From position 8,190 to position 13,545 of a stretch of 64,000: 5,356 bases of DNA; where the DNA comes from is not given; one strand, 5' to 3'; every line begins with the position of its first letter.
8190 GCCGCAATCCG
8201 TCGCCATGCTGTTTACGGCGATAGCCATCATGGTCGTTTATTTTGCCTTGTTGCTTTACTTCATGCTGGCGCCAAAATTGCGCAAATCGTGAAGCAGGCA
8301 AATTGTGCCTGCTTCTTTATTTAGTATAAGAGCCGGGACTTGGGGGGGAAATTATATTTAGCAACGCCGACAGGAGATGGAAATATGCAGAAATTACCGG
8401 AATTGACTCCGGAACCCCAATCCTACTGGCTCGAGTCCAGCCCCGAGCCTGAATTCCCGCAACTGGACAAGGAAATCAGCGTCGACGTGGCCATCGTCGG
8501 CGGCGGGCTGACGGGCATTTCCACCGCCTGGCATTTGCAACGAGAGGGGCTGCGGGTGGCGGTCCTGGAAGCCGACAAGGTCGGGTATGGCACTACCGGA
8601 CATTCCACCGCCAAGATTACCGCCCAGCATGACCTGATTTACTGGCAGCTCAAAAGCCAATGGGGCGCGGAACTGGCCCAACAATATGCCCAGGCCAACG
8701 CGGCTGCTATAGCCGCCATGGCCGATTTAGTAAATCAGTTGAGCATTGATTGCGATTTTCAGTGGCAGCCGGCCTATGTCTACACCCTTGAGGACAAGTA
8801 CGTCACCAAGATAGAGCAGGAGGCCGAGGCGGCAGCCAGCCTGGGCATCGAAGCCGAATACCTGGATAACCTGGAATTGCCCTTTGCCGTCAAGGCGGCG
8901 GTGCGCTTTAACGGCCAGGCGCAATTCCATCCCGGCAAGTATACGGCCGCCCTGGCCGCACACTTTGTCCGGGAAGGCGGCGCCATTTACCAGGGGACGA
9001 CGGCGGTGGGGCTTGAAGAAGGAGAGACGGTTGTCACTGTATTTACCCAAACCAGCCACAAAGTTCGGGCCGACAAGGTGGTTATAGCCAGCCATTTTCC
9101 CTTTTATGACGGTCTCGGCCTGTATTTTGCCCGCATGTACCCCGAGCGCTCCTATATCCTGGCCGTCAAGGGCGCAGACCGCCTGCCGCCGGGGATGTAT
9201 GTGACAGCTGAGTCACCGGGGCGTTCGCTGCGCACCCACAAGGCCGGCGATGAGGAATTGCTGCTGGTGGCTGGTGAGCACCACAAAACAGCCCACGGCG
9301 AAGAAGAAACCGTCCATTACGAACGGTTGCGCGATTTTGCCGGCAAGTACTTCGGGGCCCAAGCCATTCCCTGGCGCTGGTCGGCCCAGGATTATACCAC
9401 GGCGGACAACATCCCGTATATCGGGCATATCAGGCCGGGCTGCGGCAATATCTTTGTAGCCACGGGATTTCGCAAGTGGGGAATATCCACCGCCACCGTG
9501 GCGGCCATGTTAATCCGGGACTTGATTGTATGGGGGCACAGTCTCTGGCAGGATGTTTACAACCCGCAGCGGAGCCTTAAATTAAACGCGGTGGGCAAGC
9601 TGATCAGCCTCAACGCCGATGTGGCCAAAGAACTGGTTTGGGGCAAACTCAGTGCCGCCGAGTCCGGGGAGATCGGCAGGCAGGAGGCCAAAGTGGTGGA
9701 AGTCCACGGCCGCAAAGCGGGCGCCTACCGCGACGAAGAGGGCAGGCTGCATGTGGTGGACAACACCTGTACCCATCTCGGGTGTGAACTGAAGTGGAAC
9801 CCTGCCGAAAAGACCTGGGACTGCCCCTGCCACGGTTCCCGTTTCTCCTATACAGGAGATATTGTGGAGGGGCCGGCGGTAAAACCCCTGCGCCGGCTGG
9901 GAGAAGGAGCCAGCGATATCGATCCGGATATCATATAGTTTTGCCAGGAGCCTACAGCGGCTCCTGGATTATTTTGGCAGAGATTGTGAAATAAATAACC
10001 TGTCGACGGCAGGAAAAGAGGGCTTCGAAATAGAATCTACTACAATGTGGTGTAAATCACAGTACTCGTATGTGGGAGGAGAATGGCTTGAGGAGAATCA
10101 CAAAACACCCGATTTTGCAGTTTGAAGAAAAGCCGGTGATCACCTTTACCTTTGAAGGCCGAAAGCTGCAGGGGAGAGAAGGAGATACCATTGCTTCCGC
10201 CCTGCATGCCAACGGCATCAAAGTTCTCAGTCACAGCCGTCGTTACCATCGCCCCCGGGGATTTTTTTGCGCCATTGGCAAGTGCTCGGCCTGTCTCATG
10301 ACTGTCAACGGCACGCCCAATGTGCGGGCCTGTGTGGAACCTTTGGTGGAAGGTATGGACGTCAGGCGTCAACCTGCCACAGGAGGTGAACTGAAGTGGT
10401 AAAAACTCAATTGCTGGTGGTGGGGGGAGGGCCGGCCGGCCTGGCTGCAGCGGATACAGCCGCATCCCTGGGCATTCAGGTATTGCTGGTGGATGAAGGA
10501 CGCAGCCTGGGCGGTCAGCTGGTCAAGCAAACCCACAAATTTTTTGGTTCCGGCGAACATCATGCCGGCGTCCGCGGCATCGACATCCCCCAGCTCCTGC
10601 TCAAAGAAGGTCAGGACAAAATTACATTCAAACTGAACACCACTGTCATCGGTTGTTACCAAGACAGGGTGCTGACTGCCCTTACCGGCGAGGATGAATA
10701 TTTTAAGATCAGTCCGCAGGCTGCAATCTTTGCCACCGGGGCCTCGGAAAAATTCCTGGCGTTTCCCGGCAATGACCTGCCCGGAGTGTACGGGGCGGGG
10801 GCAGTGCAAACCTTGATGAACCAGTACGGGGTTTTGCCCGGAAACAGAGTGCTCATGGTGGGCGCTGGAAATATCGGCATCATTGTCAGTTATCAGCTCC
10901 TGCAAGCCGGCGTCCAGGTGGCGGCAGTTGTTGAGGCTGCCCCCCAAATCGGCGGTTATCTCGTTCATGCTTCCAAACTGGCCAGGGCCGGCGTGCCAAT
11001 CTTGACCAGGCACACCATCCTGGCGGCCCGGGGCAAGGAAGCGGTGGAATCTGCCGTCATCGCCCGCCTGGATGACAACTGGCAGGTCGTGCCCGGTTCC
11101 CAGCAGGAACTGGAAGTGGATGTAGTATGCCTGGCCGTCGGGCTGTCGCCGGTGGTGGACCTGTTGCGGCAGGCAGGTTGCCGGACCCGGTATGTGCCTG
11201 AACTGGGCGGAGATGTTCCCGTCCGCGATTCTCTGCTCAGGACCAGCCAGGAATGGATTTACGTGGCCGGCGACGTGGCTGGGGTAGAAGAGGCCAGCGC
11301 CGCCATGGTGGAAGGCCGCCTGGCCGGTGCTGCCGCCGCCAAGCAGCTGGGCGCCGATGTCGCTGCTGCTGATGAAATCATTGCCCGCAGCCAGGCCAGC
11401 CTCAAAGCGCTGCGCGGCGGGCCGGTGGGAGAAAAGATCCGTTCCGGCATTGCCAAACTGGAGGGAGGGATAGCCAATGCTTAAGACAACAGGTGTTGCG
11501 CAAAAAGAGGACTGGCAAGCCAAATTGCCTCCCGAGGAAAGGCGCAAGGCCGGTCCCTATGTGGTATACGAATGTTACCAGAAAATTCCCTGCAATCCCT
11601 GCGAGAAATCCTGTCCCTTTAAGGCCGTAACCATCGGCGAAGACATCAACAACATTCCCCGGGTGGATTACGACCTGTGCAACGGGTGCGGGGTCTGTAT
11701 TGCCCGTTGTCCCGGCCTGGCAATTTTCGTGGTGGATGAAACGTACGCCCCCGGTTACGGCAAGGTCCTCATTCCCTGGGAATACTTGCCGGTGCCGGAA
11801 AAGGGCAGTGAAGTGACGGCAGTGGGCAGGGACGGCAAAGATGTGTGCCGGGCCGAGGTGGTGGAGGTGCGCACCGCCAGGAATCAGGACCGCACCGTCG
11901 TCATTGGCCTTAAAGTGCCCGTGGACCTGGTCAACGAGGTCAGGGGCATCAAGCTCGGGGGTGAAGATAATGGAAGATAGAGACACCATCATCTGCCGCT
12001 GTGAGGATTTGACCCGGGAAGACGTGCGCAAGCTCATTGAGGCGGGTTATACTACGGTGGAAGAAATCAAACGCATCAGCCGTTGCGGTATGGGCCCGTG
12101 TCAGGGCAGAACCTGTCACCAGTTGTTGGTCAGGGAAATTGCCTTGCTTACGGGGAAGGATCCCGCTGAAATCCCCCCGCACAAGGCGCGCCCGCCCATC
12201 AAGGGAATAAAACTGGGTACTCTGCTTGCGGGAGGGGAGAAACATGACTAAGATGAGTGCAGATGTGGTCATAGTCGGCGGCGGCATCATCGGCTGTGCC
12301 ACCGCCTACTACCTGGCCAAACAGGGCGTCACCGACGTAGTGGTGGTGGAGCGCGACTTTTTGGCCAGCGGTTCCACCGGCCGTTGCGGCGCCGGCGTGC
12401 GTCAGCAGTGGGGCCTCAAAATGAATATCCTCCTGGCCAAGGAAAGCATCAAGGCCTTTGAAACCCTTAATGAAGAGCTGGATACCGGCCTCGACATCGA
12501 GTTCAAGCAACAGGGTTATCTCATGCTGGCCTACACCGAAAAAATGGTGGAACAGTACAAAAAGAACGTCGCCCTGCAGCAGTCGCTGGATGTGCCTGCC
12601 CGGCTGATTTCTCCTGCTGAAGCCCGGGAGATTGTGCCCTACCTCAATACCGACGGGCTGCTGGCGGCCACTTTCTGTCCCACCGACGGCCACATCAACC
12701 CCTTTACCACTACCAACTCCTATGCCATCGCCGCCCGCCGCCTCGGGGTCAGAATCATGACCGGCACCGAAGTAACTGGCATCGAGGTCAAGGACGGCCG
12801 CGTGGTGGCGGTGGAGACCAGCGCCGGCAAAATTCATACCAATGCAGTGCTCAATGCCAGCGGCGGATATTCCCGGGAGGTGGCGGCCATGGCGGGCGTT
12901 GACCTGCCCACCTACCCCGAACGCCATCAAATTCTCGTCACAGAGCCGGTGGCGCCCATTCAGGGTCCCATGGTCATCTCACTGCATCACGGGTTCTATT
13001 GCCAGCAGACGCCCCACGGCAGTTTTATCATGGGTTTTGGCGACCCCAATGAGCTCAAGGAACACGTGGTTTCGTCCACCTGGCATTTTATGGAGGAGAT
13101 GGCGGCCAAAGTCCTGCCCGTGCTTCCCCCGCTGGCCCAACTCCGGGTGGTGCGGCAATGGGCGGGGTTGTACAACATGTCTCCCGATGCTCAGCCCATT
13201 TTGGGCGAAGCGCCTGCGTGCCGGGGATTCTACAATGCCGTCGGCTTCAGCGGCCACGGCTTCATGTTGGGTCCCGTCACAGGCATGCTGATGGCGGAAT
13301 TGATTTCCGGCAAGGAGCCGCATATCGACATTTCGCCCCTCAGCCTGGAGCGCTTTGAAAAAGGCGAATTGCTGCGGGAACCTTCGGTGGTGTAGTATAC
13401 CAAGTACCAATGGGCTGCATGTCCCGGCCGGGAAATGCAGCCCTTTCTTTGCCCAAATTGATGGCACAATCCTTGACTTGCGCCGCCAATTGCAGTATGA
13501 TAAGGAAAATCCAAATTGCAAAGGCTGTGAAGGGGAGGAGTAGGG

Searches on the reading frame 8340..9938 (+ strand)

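Call 12: search_protein_families(library=pfam, proteins=[window:8340-9938:+], max_evalue=0.00001)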
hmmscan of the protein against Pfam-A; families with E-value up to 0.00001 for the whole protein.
window:8340-9938:+ (532 aa): 5 families
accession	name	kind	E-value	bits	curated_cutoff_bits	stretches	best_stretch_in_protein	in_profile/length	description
PF01266.30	DAO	-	1.2e-52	180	27.9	1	49-395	1-353/353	FAD dependent oxidoreductase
PF00355.32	Rieske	-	8.2e-16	58.1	20.3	1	439-518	5-85/88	Rieske [2Fe-2S] domain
PF13450.12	NAD_binding_8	-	1.3e-06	29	21.9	1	52-79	1-28/68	NAD(P)-binding Rossmann-like domain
PF01593.30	Amino_oxidase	-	3.8e-06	26.9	19.8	0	57-79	1-23/443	Flavin containing amine oxidoreductase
PF01494.25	FAD_binding_3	-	7.6e-06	25.8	22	0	48-158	2-105/349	FAD binding domain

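Call 46: search_protein_families(library=ncbifam, proteins=[window:8340-9938:+], max_evalue=1e-10)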
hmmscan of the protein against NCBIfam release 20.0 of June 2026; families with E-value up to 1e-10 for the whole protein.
window:8340-9938:+ (532 aa): 6 families
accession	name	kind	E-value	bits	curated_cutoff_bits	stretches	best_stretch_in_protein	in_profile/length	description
NF050086.1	pipecolate_AmaA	exception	8.2e-24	84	600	1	29-252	6-234/425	L-pipecolate oxidase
TIGR03329.1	Phn_aa_oxid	hypoth_equivalog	2.2e-16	59.7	632.8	1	29-250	2-232/460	putative aminophosphonate oxidoreductase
NF045928.1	Cytb6fFeSPetC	equivalog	1.2e-15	57.3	250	1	473-518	104-149/179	cytochrome b6-f complex iron-sulfur subunit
NF010001.0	PRK13474.1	subfamily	2.6e-15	56.2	154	1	473-518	103-148/178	cytochrome b6-f complex iron-sulfur subunit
TIGR02352.1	thiamin_ThiO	equivalog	7.5e-14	51.6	250.8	1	50-251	1-203/351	glycine oxidase ThiO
TIGR01416.1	Rieske_proteo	equivalog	1.9e-11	44.3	97.4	1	462-517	101-160/176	ubiquinol-cytochrome c reductase iron-sulfur subunit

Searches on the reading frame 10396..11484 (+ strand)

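Call 12: search_protein_families(library=pfam, proteins=[window:10396-11484:+], max_evalue=0.00001)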
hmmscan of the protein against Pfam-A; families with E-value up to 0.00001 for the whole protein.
window:10396-11484:+ (362 aa): 8 families
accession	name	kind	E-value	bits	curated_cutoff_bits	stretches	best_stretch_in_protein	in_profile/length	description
PF07992.20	Pyr_redox_2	-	7.7e-35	121.1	26.1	1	5-307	2-291/291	Pyridine nucleotide-disulphide oxidoreductase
PF12831.13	FAD_oxidored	-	1.9e-11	44.4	27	1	6-52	2-48/416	FAD dependent oxidoreductase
PF00070.33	Pyr_redox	-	5.2e-09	36.9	22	0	151-218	1-75/82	Pyridine nucleotide-disulphide oxidoreductase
PF13738.12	Pyr_redox_3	-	3e-08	33.7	30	0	7-52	1-48/305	Pyridine nucleotide-disulphide oxidoreductase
PF01134.28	GIDA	-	1.4e-07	31.3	22.1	0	6-36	2-29/391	Glucose inhibited division protein A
PF13450.12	NAD_binding_8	-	9.5e-07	29.5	21.9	1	8-47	1-40/68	NAD(P)-binding Rossmann-like domain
PF03486.20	HI0933_like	-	1.3e-06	28.5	50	0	5-42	2-39/244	HI0933-like protein Rossmann domain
PF01494.25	FAD_binding_3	-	8e-06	25.7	22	0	3-34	1-32/349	FAD binding domain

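Call 46: search_protein_families(library=ncbifam, proteins=[window:10396-11484:+], max_evalue=1e-10)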
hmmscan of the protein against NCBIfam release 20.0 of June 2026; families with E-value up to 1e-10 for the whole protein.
window:10396-11484:+ (362 aa): 13 families
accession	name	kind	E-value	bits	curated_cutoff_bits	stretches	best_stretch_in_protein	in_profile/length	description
TIGR01372.1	soxA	subfamily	1.2e-49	169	1164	1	3-326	168-490/996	sarcosine oxidase subunit alpha family protein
TIGR01292.1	TRX_reduct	equivalog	6.8e-20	71.1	343.45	1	5-317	2-299/300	thioredoxin-disulfide reductase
TIGR01350.1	lipoamide_DH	equivalog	3.8e-15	55.6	408.8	0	103-318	128-333/461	dihydrolipoyl dehydrogenase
NF009410.0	PRK12771.1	subfamily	2.8e-13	49.3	516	0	5-42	140-177/566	NAD(P)-binding protein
TIGR02053.1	MerA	equivalog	1.9e-12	46.9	454.45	0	107-319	130-333/465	mercury(II) reductase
NF003437.0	PRK04965.1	equivalog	4.6e-12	45.6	392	1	109-318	102-299/378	NADH:flavorubredoxin reductase NorW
NF045599.1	bili_reduct_long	exception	5.7e-12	44.7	750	0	3-42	381-420/641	bilirubin reductase, long form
NF004991.0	PRK06370.1-3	subfamily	2.2e-11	43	620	0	108-295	166-342/509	FAD-containing oxidoreductase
TIGR01318.1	gltD_gamma_fam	subfamily_domain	2.7e-11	42.7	482.95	0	5-42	143-180/467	glutamate synthase, small subunit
NF003585.0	PRK05249.1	equivalog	3.3e-11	42.5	465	0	151-317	178-336/464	Si-specific NAD(P)(+) transhydrogenase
NF009409.0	PRK12770.1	subfamily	4.8e-11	42.3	343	0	6-313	21-345/360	putative glutamate synthase subunit beta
TIGR03385.1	CoA_CoA_reduc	equivalog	5.2e-11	42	578.8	0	74-318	69-305/439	CoA-disulfide reductase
NF041087.1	bile_acid_BaiCD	equivalog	9.9e-11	40.4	825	0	5-251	382-598/642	bile acid Fe-S flavoenzyme BaiCD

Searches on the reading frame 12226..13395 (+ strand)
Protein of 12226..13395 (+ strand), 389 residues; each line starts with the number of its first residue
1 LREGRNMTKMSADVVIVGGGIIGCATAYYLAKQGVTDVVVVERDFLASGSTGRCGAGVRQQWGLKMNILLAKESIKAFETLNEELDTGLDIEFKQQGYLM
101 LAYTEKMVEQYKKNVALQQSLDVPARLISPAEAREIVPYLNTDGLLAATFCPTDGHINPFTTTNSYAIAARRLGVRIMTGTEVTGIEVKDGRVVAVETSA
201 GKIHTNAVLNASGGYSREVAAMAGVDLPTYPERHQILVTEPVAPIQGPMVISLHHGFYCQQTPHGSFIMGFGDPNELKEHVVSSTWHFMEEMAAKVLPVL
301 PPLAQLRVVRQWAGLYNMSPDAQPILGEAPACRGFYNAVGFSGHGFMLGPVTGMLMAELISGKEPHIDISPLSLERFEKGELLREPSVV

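Call 12: search_protein_families(library=pfam, proteins=[window:12226-13395:+], max_evalue=0.00001)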
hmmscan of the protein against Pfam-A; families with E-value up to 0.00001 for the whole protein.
window:12226-13395:+ (389 aa): 6 families
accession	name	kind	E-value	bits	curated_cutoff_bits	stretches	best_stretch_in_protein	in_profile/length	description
PF01266.30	DAO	-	5.2e-85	286.5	27.9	1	13-359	1-353/353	FAD dependent oxidoreductase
PF07992.20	Pyr_redox_2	-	1.5e-08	34.9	26.1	0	8-43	139-173/291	Pyridine nucleotide-disulphide oxidoreductase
PF13738.12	Pyr_redox_3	-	6.6e-08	32.6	30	0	166-217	87-137/305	Pyridine nucleotide-disulphide oxidoreductase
PF00070.33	Pyr_redox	-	7.1e-07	30.1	22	0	14-43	2-30/82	Pyridine nucleotide-disulphide oxidoreductase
PF00890.30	FAD_binding_2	-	9.1e-07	28.8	20.4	1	13-221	1-207/414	FAD binding domain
PF13450.12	NAD_binding_8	-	7.5e-06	26.6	21.9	0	16-44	1-28/68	NAD(P)-binding Rossmann-like domain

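Call 46: search_protein_families(library=ncbifam, proteins=[window:12226-13395:+], max_evalue=1e-10)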
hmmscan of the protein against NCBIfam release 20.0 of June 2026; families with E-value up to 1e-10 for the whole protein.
window:12226-13395:+ (389 aa): 16 families
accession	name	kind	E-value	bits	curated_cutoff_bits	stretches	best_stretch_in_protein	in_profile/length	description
TIGR01373.1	soxB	subfamily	1e-69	235.3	529.45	1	9-384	28-406/407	sarcosine oxidase subunit beta family protein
TIGR02352.1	thiamin_ThiO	equivalog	3.8e-43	147.9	250.8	1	14-364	1-351/351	glycine oxidase ThiO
NF001933.0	PRK00711.1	subfamily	1.9e-38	132.6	383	1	69-380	110-419/429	D-amino acid dehydrogenase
NF008425.0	PRK11259.1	equivalog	3e-32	112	257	1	9-378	2-376/377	N-methyl-L-tryptophan oxidase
TIGR01377.1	soxA_mon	subfamily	4.5e-27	94.8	479.65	1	13-379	2-377/381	amino oxidase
TIGR03364.1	HpnW_proposed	hypoth_equivalog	1.2e-25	90.4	285.1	1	13-213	2-194/365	TIGR03364 family FAD-dependent oxidoreductase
TIGR03377.1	glycerol3P_GlpA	equivalog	3.5e-22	78.6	552.8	1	13-314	1-302/530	anaerobic glycerol-3-phosphate dehydrogenase subunit GlpA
NF008313.0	PRK11101.1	equivalog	1.5e-20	73.3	425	1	7-239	4-236/548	anaerobic glycerol-3-phosphate dehydrogenase subunit A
NF050086.1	pipecolate_AmaA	exception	3.6e-19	68.7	600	1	8-376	22-394/425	L-pipecolate oxidase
NF009074.0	PRK12409.1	equivalog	3.7e-19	69.2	494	0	76-232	113-274/410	D-amino acid dehydrogenase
NF033460.1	glycerol3P_ox_II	equivalog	3.4e-18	65.9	460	1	12-226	2-218/361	type 2 glycerol-3-phosphate oxidase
TIGR03197.1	MnmC_Cterm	equivalog_domain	7.9e-17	61.4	174.2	1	13-335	1-322/400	FAD-dependent 5-carboxymethylaminomethyl-2-thiouridine(34) oxidoreductase MnmC1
NF002480.1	PRK01747.1-1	equivalog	1.1e-16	60.4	540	1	8-342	245-599/645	bifunctional tRNA (5-methylaminomethyl-2-thiouridine)(34)-methyltransferase MnmC2/FAD-dependent 5-carboxymethylaminomethyl-2-thiouridine(34)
NF008726.1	PRK11728.1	equivalog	3.4e-15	55.8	299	1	13-226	2-212/389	L-2-hydroxyglutarate oxidase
TIGR03329.1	Phn_aa_oxid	hypoth_equivalog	7.8e-15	54.6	632.8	1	9-372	22-403/460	putative aminophosphonate oxidoreductase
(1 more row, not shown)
